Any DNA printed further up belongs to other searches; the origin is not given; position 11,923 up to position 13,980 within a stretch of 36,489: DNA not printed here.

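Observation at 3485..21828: Multi-branch polyprenyl-phosphate-sugar glycosylation locus: 4 Dpm1/GtrB-type GT2s, 1 GtrA, 4 GT-C-like membrane domains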

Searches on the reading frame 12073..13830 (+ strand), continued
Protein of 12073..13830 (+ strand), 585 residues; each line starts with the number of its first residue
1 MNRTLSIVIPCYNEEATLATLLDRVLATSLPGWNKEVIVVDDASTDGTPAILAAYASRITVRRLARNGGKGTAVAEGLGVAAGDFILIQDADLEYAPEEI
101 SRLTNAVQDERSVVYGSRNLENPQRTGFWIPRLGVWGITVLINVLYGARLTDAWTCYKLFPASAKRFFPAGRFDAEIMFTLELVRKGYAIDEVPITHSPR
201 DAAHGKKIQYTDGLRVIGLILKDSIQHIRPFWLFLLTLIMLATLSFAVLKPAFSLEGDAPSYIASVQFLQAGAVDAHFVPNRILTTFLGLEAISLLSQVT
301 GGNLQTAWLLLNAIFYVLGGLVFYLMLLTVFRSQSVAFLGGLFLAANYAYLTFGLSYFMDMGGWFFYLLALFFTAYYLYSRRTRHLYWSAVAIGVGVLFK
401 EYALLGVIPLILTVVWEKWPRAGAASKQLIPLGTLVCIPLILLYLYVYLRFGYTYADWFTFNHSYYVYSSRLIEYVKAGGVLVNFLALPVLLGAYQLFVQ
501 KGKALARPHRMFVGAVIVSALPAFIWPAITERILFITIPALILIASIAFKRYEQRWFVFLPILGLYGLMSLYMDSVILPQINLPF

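Call 27: find_encoding_contigs(protein=P0022, flank=10000, max_places=2)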
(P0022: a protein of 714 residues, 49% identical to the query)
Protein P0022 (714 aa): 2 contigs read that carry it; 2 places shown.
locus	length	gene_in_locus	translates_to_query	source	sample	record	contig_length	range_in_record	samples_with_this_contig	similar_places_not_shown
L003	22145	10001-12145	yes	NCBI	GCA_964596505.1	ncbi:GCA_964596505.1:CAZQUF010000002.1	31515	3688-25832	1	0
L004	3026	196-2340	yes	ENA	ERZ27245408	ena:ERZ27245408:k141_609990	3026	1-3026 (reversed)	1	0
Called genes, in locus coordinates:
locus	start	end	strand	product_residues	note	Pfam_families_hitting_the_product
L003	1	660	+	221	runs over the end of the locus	PF00590:TP_methylase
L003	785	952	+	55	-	-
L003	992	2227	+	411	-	PF13200:DUF4015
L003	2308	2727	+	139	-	-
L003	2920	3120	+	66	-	-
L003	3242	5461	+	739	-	PF01935:DUF87 (weak), PF02534:T4SS-DNA_transf (weak), PF10412:TrwB_AAD_bind (weak)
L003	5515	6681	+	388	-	PF13439:Glyco_transf_4, PF13579:Glyco_trans_4_4, PF20706:GT4-conflict, PF00534:Glycos_transf_1, PF13692:Glyco_trans_1_4, PF13524:Glyco_trans_1_2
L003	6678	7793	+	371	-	PF13439:Glyco_transf_4, PF13579:Glyco_trans_4_4, PF20706:GT4-conflict (weak), PF00534:Glycos_transf_1, PF13692:Glyco_trans_1_4, PF13524:Glyco_trans_1_2 (weak)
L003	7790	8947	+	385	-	PF13579:Glyco_trans_4_4 (weak), PF20706:GT4-conflict, PF00534:Glycos_transf_1, PF13692:Glyco_trans_1_4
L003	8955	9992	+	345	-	PF00534:Glycos_transf_1, PF13692:Glyco_trans_1_4, PF13524:Glyco_trans_1_2 (weak)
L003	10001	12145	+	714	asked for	PF00535:Glycos_transf_2, PF13641:Glyco_tranf_2_3, PF04138:GtrA_DPMS_TM, PF13231:PMT_2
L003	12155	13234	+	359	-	PF13439:Glyco_transf_4 (faint), PF00534:Glycos_transf_1, PF13692:Glyco_trans_1_4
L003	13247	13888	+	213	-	PF08241:Methyltransf_11, PF13489:Methyltransf_23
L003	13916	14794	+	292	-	-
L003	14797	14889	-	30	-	-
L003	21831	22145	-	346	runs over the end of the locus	PF00535:Glycos_transf_2, PF10111:Glyco_tranf_2_2, PF13641:Glyco_tranf_2_3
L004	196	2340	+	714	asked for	PF00535:Glycos_transf_2, PF13641:Glyco_tranf_2_3, PF04138:GtrA_DPMS_TM, PF13231:PMT_2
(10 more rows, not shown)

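Call 36: predict_structure(alignment_id=A2)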
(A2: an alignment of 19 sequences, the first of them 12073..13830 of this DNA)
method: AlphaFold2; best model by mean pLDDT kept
length: 585 residues; sequences in the alignment: 19
mean_pLDDT: 86.8   pTM: 0.77
mean pLDDT of the five models: 86.8, 86.2, 83.6, 83.2, 82.8
residues with pLDDT >= 90: 293; 70-90: 250; 50-70: 39; < 50: 3
segments of 3 or more residues with pLDDT < 50: 583-585
pLDDT, mean of each block of 10 residues (from residue 1): 88 89 93 94 92 94 89 91 88 79 90 85 58 80 85 84 90 84 88 79 58 84 84 95 89 75 84 67 87 92 90 96 95 93 95 82 95 93 94 95 93 92 93 96 89 80 79 84 92 90 79 92 82 90 96 92 94 79 46
secondary structure, 60 per line:
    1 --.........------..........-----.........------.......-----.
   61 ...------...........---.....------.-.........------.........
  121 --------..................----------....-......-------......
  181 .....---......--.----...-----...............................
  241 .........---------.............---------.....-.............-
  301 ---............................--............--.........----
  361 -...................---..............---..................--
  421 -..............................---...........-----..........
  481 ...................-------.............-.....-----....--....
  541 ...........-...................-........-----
elements in order: E3-11 H18-27 E33-41 H48-54 E60-63 H70-80 E84-88 H97-105 E112-117 H129-146 E157-160 H162-167 H175-185 E189-194 H210-249 H259-271 H281-285 H287-299 H304-331 H334-345 H348-356 H362-380 H384-397 H401-418 H422-451 H455-465 H471-499 H507-519 H521-525 H531-534 H537-551 H553-571 H573-580
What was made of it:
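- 12073..13830 (+): GT2_3–GTC3 fusion: an N-terminal synthase-like GT2 domain (about residues 1-225) and a C-terminal PMT_2 membrane domain (about 230-585) in one polypeptide. The model has pLDDT 86.8 (call 36).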

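Call 39: fold_search(model_id=the predicted structure, library=pdb)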
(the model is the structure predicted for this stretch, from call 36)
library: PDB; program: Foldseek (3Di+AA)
matches with E <= 10: 801; with E <= 0.001: 231
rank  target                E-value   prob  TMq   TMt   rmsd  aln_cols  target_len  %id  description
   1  9asc_A                1.2e-10  1.00  0.32  0.57  13.0       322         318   21  Cryo-EM Structure of the Glycosyltransferase ArnC from Salmonella enterica in the UDP-bound State Determined on Talos  (released 2025-02-05)
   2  9bhc_B                2.5e-10  1.00  0.32  0.59  12.9       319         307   21  Salmonella undecaprenyl-phosphate 4-deoxy-4-formamido-L-arabinose transferase (ArnC) (released 2025-02-12)
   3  9bhe_A                6.1e-10  1.00  0.32  0.58  11.5       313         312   19  Salmonella undecaprenyl-phosphate 4-deoxy-4-formamido-L-arabinose transferase (ArnC) bound to UDP (released 2025-02-12)
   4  9bhe_B                8.6e-10  1.00  0.32  0.57  11.8       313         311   21  Salmonella undecaprenyl-phosphate 4-deoxy-4-formamido-L-arabinose transferase (ArnC) bound to UDP (released 2025-02-12)
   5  9b77_A                1.1e-09  1.00  0.31  0.57  10.3       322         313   20  Cryo-EM Structure of the Glycosyltransferase ArnC from Salmonella enterica in the Apo State Determined on Krios micros (released 2025-02-05)
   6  5mlz                  1.4e-09  1.00  0.35  0.55  12.1       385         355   19  Dolichyl phosphate mannose synthase in complex with GDP and Mg2+ (released 2017-08-09)
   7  9nyc_A                1.6e-09  1.00  0.33  0.57  10.6       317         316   22  Cryo-EM structure of the glycosyltransferase GtrB in the substrate-bound state (released 2025-12-17)
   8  9bhc_A                1.9e-09  1.00  0.31  0.56  10.6       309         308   18  Salmonella undecaprenyl-phosphate 4-deoxy-4-formamido-L-arabinose transferase (ArnC) (released 2025-02-12)
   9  8vxh_A                2.3e-09  1.00  0.32  0.57  10.3       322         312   20  Cryo-EM Structure of the Glycosyltransferase ArnC from Salmonella enterica in the Apo State Determined on Talos Arctic (released 2025-02-05)
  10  9ep0                  2.7e-09  1.00  0.33  0.54  12.6       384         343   19  Dolichyl phosphate mannose synthase in complex with donor (GDP-Man) and traces of acceptor (Dol55P) and product (Dol55P- (released 2025-10-01)
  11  9nyf_A                3.7e-09  1.00  0.31  0.56  10.7       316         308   22  Cryo-EM structure of the glycosyltransferase GtrB (tetramer volume) (released 2025-12-17)
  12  9nyd_C                4.8e-09  1.00  0.31  0.56  11.5       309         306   22  Cryo-EM structure of the glycosyltransferase GtrB in the pre-catalysis and product-bound state (released 2025-12-17)
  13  9nyd_B                6.2e-09  1.00  0.31  0.57  12.0       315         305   22  Cryo-EM structure of the glycosyltransferase GtrB in the pre-catalysis and product-bound state (released 2025-12-17)
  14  9nyd_A                6.2e-09  1.00  0.31  0.53  11.4       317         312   24  Cryo-EM structure of the glycosyltransferase GtrB in the pre-catalysis and product-bound state (released 2025-12-17)
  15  5eke_C                1.5e-08  1.00  0.30  0.53  12.2       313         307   23  Structure of the polyisoprenyl-phosphate glycosyltransferase GtrB (F215A mutant) (released 2016-01-06)
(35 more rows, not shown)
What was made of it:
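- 12073..13830 (+): Its top 25 Foldseek matches are ArnC, DPMS and GtrB (call 39).
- On Three-component (GtrA/GtrB/GT-C) extracytoplasmic glycosylation system: The fusion's top 25 fold matches are ArnC, DPMS and GtrB (call 39).
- The fusion model's top 25 structural hits are all ArnC, DPMS or GtrB, at E 1e-10 to 8e-7 (call 39).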

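Call 40: find_related_loci(query=A2, collection=genome_contigs, flank=10000)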
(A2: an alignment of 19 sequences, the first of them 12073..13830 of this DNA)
Query A2 (585 aa) in genome_contigs; peptide patterns used: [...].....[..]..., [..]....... (x = any residue, [..] = any of these).
599 stretches matched a pattern (row limit reached: there are more); 586 encode a relative of the query (tblastn E <= 1e-3); the best 80 are kept; 80 distinct loci.
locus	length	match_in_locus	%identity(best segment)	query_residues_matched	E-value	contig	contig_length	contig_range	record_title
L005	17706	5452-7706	33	4-556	2e-68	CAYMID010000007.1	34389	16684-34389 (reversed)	MAG TPA_asm: uncultured Gammaproteobacteria bacterium isolate SRP342105_co2_131 genome assembly, contig: NODE_1259_lengt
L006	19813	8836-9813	33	254-578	2e-50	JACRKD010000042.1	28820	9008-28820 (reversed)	MAG: Candidatus Vogelbacteria bacterium isolate NC_groundwater_1846_Pr3_B-0.1um_43_16 SR-2_scaffold_141_4180088, whole g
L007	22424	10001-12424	46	3-214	4e-46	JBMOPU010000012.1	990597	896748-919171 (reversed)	MAG: Patescibacteria group bacterium isolate Betzabe_MAG136 MAG136_14, whole genome shotgun sequence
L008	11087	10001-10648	42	3-214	1e-44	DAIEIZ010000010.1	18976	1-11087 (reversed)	MAG TPA_asm: Candidatus Moraniibacteriota bacterium isolate clean1036 k141_1264333, whole genome shotgun sequence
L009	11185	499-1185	42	2-221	2e-44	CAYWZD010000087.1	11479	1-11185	MAG TPA_asm: uncultured Victivallales bacterium isolate SRP216815_co1_168 genome assembly, contig: NODE_7477_length_1147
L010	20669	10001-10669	43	2-222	5e-44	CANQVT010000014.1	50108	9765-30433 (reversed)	MAG: uncultured Lachnospiraceae bacterium isolate Lapin-014__bin33 genome assembly, contig: Lapin-014__NODE_483_length_5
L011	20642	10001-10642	42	3-214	7e-44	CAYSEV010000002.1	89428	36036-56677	MAG TPA_asm: uncultured Gammaproteobacteria bacterium isolate SRP342105_co1_249 genome assembly, contig: NODE_305_length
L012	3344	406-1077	43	4-222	8e-44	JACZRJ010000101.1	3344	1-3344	MAG: Patescibacteria group bacterium isolate B100T3L11 B100T3L11_NODE49148, whole genome shotgun sequence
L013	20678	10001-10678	40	5-222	2e-43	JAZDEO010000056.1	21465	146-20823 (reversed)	MAG: archaeon isolate MEGAHIT-group-0.155 k141_14704426, whole genome shotgun sequence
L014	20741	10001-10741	38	1-239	7e-43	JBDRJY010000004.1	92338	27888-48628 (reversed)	MAG: archaeon isolate MEGAHIT-group-1.682 k141_2704970, whole genome shotgun sequence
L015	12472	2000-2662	43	5-222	6e-41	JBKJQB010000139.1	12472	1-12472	MAG: Thermoanaerobaculia bacterium isolate ant_bin.484 k117_2692425, whole genome shotgun sequence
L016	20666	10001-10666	44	5-222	1e-40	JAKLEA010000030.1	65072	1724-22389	MAG: Planctomycetota bacterium isolate RA.bin122 RA.bin122_30, whole genome shotgun sequence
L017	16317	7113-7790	41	2-222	2e-40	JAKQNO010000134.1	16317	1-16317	MAG: bacterium isolate USDV_metabat.159 k141_218444, whole genome shotgun sequence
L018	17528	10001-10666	38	5-222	2e-40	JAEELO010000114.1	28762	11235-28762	MAG: Candidatus Gastranaerophilales bacterium isolate Tb.RUG.218 k141_11954887_flag=1_multi=17.6947_len=28762, whole gen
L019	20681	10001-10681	43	5-222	5e-40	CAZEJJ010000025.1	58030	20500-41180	MAG TPA_asm: uncultured Enterobacterales bacterium isolate binchicken_co141_421 genome assembly, contig: NODE_2206_lengt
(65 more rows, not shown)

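Call 41: find_encoding_contigs(protein=P0026, flank=10000, max_places=1)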
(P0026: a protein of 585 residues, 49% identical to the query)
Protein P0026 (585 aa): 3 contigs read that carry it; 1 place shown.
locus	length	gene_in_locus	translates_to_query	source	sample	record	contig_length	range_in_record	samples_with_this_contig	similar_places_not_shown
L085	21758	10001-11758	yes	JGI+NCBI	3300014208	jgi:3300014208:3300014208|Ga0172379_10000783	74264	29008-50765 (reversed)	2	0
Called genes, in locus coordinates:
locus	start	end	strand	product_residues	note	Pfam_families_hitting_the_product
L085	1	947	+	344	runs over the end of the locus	PF00534:Glycos_transf_1, PF13692:Glyco_trans_1_4, PF13524:Glyco_trans_1_2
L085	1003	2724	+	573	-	-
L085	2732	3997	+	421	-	PF13489:Methyltransf_23, PF00535:Glycos_transf_2, PF10111:Glyco_tranf_2_2 (faint)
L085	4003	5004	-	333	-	-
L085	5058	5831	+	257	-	-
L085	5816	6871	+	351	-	PF13439:Glyco_transf_4 (weak), PF00534:Glycos_transf_1, PF13692:Glyco_trans_1_4, PF13524:Glyco_trans_1_2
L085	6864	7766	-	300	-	PF05575:V_cholerae_RfbT (weak), PF05050:Methyltransf_21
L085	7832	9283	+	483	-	PF13231:PMT_2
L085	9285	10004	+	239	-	PF00535:Glycos_transf_2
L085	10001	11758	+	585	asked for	PF00535:Glycos_transf_2, PF13641:Glyco_tranf_2_3, PF13231:PMT_2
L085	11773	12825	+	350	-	PF13692:Glyco_trans_1_4, PF00534:Glycos_transf_1, PF13524:Glyco_trans_1_2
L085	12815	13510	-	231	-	PF05050:Methyltransf_21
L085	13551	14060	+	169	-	PF00293:NUDIX (weak)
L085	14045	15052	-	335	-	PF01073:3Beta_HSD (weak), PF01370:Epimerase, PF04321:RmlD_sub_bind, PF16363:GDP_Man_Dehyd, PF07993:NAD_binding_4 (weak)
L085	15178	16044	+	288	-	-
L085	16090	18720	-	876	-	PF01073:3Beta_HSD, PF01370:Epimerase, PF04321:RmlD_sub_bind, PF13460:NAD_binding_10 (weak), PF16363:GDP_Man_Dehyd, PF08421:Methyltransf_13, PF13489:Methyltransf_23, PF08484:Methyltransf_14, +2 more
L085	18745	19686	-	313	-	-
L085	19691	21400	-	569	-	PF05050:Methyltransf_21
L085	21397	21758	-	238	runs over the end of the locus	PF05050:Methyltransf_21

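Call 43: find_encoding_contigs(protein=P0031, flank=10000, max_places=1)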
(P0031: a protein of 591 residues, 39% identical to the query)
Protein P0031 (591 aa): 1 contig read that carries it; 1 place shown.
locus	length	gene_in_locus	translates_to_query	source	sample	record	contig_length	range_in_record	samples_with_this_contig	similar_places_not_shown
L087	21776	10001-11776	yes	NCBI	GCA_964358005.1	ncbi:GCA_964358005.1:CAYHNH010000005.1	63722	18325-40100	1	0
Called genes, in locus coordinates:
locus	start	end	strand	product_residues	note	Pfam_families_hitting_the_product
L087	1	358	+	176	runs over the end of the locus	-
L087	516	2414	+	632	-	PF10412:TrwB_AAD_bind (weak)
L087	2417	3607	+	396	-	PF13439:Glyco_transf_4, PF13579:Glyco_trans_4_4, PF20706:GT4-conflict, PF00534:Glycos_transf_1, PF13692:Glyco_trans_1_4, PF13524:Glyco_trans_1_2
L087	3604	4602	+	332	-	PF13439:Glyco_transf_4, PF13579:Glyco_trans_4_4 (weak), PF00534:Glycos_transf_1, PF13692:Glyco_trans_1_4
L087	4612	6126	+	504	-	PF13439:Glyco_transf_4, PF13579:Glyco_trans_4_4 (faint), PF00534:Glycos_transf_1, PF13692:Glyco_trans_1_4, PF13524:Glyco_trans_1_2, PF04138:GtrA_DPMS_TM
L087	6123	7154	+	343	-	PF00534:Glycos_transf_1, PF13692:Glyco_trans_1_4, PF13524:Glyco_trans_1_2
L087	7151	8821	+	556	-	-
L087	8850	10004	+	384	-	PF13489:Methyltransf_23 (weak), PF00535:Glycos_transf_2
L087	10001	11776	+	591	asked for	PF00535:Glycos_transf_2, PF13641:Glyco_tranf_2_3, PF13231:PMT_2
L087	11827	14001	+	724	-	PF00535:Glycos_transf_2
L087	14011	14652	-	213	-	PF04307:YdjM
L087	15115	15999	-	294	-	PF05050:Methyltransf_21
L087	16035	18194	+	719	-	PF00535:Glycos_transf_2, PF13231:PMT_2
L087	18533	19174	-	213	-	PF05148:Methyltransf_8 (faint), PF08241:Methyltransf_11, PF13649:Methyltransf_25 (weak)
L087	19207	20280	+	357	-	PF00534:Glycos_transf_1, PF13692:Glyco_trans_1_4, PF13524:Glyco_trans_1_2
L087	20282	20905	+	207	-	PF01209:Ubie_methyltran, PF05148:Methyltransf_8 (weak), PF13489:Methyltransf_23, PF08241:Methyltransf_11, PF08242:Methyltransf_12, PF13649:Methyltransf_25, PF13847:Methyltransf_31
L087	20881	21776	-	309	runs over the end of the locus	PF01073:3Beta_HSD, PF01370:Epimerase, PF02719:Polysacc_synt_2 (faint), PF04321:RmlD_sub_bind, PF16363:GDP_Man_Dehyd, PF07993:NAD_binding_4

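Call 60: search_protein_families(library=pfam, proteins=[L085:1003-2724:+, L087:7151-8821:+, L087:11827-14001:+, L087:16035-18194:+, L087:4612-6126:+], max_evalue=0.001)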
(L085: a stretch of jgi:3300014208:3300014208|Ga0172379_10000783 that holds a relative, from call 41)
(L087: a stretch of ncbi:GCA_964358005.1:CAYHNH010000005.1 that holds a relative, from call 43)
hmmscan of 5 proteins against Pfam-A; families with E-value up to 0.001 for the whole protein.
L085:1003-2724:+ (573 aa): 1 family
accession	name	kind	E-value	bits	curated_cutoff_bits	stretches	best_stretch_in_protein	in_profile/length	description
PF13231.12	PMT_2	-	9.7e-08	32.8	26.1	1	44-198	2-155/160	Dolichyl-phosphate-mannose-protein mannosyltransferase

L087:7151-8821:+ (556 aa): 1 family
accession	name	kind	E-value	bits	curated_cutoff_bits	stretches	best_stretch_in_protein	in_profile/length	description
PF13231.12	PMT_2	-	0.00019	22.1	26.1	1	49-203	2-151/160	Dolichyl-phosphate-mannose-protein mannosyltransferase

L087:11827-14001:+ (724 aa): 3 families
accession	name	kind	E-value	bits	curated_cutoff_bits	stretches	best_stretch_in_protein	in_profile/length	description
PF00535.33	Glycos_transf_2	-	3.6e-20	73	23.3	1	7-133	1-124/168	Glycosyl transferase family 2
PF02366.24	PMT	-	3.5e-05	23.9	22.7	1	353-493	88-236/245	Dolichyl-phosphate-mannose-protein mannosyltransferase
PF13641.12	Glyco_tranf_2_3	-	0.00019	22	27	1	4-112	1-110/230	Glycosyltransferase like family 2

L087:16035-18194:+ (719 aa): 2 families
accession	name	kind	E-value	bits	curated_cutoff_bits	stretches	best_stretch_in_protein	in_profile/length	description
PF00535.33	Glycos_transf_2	-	2.2e-28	99.7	23.3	1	8-172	2-166/168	Glycosyl transferase family 2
PF13231.12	PMT_2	-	1e-13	52.2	26.1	1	311-459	8-160/160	Dolichyl-phosphate-mannose-protein mannosyltransferase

L087:4612-6126:+ (504 aa): 7 families
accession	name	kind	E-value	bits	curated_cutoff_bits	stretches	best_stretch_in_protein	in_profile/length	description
PF00534.26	Glycos_transf_1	-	8.2e-38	130.1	26.4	1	182-338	10-171/172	Glycosyl transferases group 1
PF13692.12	Glyco_trans_1_4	-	2.5e-33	115.7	27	1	188-325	2-142/142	Glycosyl transferases group 1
PF04138.20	GtrA_DPMS_TM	-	3.7e-21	75.9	26.1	1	378-494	1-117/117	GtrA/DPMS, transmembrane domain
PF13439.12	Glyco_transf_4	-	2.8e-10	40.9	28.5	1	14-175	1-169/170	Glycosyltransferase Family 4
PF13524.12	Glyco_trans_1_2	-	4.4e-08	33.6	25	1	205-340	5-129/144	Glycosyl transferase-like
PF13579.12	Glyco_trans_4_4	-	1.2e-07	32.6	29.7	1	45-171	52-158/158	Glycosyl transferase 4-like domain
PF20706.3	GT4-conflict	-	7.4e-05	22.3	26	1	114-300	119-322/385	Family 4 Glycosyltransferase in conflict systems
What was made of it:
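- Three GT2–GT-C fusions and one GT4–GtrA fusion in L087 (calls 43, 60).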
